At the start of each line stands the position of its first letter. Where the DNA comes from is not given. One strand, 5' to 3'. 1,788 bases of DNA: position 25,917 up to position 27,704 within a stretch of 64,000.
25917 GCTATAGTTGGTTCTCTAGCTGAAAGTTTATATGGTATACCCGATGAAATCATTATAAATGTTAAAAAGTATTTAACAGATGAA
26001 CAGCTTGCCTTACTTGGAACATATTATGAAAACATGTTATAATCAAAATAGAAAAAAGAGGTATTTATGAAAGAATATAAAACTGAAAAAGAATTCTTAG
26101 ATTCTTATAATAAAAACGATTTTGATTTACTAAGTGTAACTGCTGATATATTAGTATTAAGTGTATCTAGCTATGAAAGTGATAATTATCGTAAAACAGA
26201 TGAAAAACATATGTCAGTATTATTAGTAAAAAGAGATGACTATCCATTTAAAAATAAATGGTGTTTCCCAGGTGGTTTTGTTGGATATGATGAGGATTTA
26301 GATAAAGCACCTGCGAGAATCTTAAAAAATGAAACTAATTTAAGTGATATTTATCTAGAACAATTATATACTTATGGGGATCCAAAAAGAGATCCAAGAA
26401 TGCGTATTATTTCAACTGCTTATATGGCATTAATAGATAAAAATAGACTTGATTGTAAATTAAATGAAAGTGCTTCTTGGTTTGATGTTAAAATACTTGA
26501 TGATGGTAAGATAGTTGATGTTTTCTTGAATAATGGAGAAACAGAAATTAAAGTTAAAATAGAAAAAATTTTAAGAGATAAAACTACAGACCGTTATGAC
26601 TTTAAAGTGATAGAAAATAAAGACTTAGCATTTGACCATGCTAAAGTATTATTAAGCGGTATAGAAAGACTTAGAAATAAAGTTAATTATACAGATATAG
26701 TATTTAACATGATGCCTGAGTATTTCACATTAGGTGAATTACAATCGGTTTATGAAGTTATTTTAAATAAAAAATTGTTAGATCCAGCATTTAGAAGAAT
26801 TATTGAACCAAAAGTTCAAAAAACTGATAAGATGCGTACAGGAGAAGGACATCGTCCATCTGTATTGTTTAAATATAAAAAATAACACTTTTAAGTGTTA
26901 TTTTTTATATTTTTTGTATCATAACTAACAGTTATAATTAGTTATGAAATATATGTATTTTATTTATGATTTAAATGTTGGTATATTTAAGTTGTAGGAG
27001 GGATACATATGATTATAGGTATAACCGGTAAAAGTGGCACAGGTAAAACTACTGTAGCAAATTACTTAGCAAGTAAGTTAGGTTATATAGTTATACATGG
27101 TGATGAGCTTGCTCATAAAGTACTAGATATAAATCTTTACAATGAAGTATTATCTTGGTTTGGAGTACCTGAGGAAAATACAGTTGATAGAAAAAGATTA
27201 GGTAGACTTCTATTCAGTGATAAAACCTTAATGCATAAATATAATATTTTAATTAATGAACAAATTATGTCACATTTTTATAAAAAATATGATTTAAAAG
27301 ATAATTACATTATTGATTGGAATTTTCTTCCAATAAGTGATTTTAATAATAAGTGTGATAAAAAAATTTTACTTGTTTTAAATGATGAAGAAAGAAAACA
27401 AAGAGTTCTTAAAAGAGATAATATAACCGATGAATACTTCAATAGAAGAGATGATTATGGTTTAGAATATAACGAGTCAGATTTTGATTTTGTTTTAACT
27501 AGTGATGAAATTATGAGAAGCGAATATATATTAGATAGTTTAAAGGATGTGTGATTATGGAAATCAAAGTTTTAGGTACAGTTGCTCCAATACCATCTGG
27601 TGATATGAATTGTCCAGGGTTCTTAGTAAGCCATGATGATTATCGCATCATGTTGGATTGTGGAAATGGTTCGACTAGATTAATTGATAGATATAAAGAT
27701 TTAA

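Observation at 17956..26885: Complete NrtR-type NAD salvage/ADP-ribose recycling regulon with an identical 21-bp promoter-embedded operator at both operon heads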

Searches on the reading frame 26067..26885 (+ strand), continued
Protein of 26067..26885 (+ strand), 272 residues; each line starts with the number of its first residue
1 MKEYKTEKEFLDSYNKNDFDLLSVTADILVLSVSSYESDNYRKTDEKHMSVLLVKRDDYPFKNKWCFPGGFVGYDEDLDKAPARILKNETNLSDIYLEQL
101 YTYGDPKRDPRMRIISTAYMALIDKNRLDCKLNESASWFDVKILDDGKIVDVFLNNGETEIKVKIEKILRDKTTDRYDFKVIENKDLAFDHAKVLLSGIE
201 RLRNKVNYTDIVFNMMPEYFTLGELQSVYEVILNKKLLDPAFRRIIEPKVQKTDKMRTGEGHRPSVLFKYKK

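Call 34: search_solved_structures(query=window:26067-26885:+, max_evalue=0.001, show_alignments=2)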
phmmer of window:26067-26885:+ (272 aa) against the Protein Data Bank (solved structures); distinct sequences matched with E-value up to 0.001: 8.
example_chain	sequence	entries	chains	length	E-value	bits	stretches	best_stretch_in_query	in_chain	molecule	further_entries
5bs6_A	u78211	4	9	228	1.9e-27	99.5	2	46-141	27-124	transcriptional regulator AraR | transcriptional factor AraR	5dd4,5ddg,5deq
3gz5_A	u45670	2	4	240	4.1e-21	78.7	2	6-132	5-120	MutT/nudix family protein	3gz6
2fml_A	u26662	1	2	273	3.8e-19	72.2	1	45-267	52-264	MutT/nudix family protein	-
7q91_A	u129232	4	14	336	8.8e-15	57.9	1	186-271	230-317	NADQ transcription factor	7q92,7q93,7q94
3gz8_A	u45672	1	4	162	4.9e-12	48.9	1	6-132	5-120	MutT/nudix family protein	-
3i9x_A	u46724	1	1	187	2.9e-10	43.1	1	3-130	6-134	mutT/nudix family protein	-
2yyh_A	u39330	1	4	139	1e-07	34.8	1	48-120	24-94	8-OXO-dGTPase domain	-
2qjt_B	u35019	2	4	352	0.00031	23.4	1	51-100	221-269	Nicotinamide-nucleotide adenylyltransferase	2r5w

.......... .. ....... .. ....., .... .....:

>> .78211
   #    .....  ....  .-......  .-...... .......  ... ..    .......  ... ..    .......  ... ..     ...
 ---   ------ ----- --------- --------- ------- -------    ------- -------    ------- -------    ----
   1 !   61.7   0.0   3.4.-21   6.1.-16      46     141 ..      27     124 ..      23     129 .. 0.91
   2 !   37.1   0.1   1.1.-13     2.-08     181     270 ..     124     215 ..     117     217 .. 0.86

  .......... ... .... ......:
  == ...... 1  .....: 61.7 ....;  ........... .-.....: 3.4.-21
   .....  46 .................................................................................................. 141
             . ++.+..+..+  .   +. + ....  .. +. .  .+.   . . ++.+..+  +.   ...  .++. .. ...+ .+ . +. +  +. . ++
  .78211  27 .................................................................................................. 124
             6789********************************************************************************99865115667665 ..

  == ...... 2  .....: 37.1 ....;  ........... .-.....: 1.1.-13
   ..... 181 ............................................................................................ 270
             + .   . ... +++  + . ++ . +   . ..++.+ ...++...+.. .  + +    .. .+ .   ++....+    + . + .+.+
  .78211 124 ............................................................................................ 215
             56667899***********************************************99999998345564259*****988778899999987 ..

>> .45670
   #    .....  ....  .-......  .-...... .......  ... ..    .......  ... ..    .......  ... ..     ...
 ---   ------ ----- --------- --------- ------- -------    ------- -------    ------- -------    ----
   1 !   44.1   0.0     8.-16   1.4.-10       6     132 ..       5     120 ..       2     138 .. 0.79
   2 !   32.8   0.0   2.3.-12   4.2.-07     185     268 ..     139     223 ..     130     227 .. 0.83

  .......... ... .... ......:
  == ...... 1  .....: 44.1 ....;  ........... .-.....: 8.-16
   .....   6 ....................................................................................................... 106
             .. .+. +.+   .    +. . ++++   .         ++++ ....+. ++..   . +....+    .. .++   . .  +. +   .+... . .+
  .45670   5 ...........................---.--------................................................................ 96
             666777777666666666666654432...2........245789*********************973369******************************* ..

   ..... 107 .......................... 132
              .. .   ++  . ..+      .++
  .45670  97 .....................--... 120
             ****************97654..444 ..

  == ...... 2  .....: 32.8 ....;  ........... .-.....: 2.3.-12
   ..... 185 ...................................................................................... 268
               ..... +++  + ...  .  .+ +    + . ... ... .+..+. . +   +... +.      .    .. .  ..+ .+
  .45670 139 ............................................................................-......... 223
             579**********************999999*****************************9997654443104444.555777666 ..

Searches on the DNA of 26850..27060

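Call 57: search_rna_families(source=window, start=26850, end=27060, threshold=evalue, max_evalue=1)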
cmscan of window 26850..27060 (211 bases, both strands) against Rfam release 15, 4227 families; matches with E-value up to 1: 4.
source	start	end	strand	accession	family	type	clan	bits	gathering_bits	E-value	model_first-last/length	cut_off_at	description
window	26852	26921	+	RF00238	ctRNA_pND324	Gene; antisense;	-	22.4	45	0.3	1-86/86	no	ctRNA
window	26879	26929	-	RF02844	RefA9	Gene; antisense;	-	19.6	49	0.69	1-64/64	no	Enterococcus sRNA A9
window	26859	26899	-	RF00026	U6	Gene; snRNA; splicing;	CL00009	16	44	0.099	1-43/105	no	U6 spliceosomal RNA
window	26850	26917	+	RF02862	sRNA_1300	Gene; sRNA;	-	12.6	48.8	0.97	163-231/231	5'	Enterococcus sRNA 1300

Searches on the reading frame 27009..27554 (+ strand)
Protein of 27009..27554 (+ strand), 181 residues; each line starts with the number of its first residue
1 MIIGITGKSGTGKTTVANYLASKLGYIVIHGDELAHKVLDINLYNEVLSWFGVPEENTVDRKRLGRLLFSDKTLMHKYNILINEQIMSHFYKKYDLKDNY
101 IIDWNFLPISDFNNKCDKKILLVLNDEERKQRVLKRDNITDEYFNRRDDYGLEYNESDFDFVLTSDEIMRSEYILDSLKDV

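Call 10: search_protein_families(library=pfam, proteins=[window:27009-27554:+])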
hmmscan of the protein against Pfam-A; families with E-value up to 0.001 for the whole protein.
window:27009-27554:+ (181 aa): 8 families
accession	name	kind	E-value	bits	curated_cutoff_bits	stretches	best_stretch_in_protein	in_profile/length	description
PF01121.26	CoaE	-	1.1e-15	58.2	27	1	1-147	1-154/180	Dephospho-CoA kinase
PF13238.12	AAA_18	-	1.1e-12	48.9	29.4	1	3-142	1-117/128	AAA domain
PF13189.12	Cytidylate_kin2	-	1.1e-05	26.2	28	0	2-41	1-39/176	Cytidylate kinase-like family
PF00485.24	PRK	-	0.00013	22.3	22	1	2-31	1-30/196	Phosphoribulokinase / Uridine kinase family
PF13521.12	AAA_28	-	0.00014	22.5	27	1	4-42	3-39/164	AAA domain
PF13401.12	AAA_22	-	0.00015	22.5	27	1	2-66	7-73/130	AAA domain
PF13671.12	AAA_33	-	0.00016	22.4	27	1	5-38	4-37/143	AAA domain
PF13207.12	AAA_17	-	0.00042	21.1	27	0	6-37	1-33/136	AAA domain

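Call 11: search_protein_families(library=ncbifam, proteins=[window:27009-27554:+])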
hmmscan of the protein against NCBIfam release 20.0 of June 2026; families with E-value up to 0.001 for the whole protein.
window:27009-27554:+ (181 aa): 9 families
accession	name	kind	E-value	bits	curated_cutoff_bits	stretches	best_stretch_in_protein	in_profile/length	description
TIGR00152.1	TIGR00152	equivalog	1.2e-21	77.4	65.55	1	2-146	1-154/188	dephospho-CoA kinase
NF002879.0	PRK03333.1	equivalog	6.5e-07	28.7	215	1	2-86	3-91/395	dephospho-CoA kinase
TIGR02173.1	cyt_kin_arch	equivalog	9.9e-07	28.9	102.1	1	1-46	1-48/169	(d)CMP kinase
NF005115.0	PRK06547.1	equivalog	2.5e-06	27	173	1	2-34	17-50/172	hypothetical protein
NF003012.0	PRK03839.1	equivalog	3.3e-06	27.2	152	1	1-38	1-38/180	putative kinase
NF006226.0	PRK08356.1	equivalog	0.00018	21.3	189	1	1-80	6-82/195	hypothetical protein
TIGR00017.1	cmk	equivalog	0.00028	20.6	135.55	0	1-31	3-33/217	(d)CMP kinase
TIGR01313.1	therm_gnt_kin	subfamily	0.0004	20.2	113.75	1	5-35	3-33/164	gluconokinase, GntK/IdnK-type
NF040667.1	hom_kin_desulfo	exception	0.00044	20.2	197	1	3-43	3-43/163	homoserine kinase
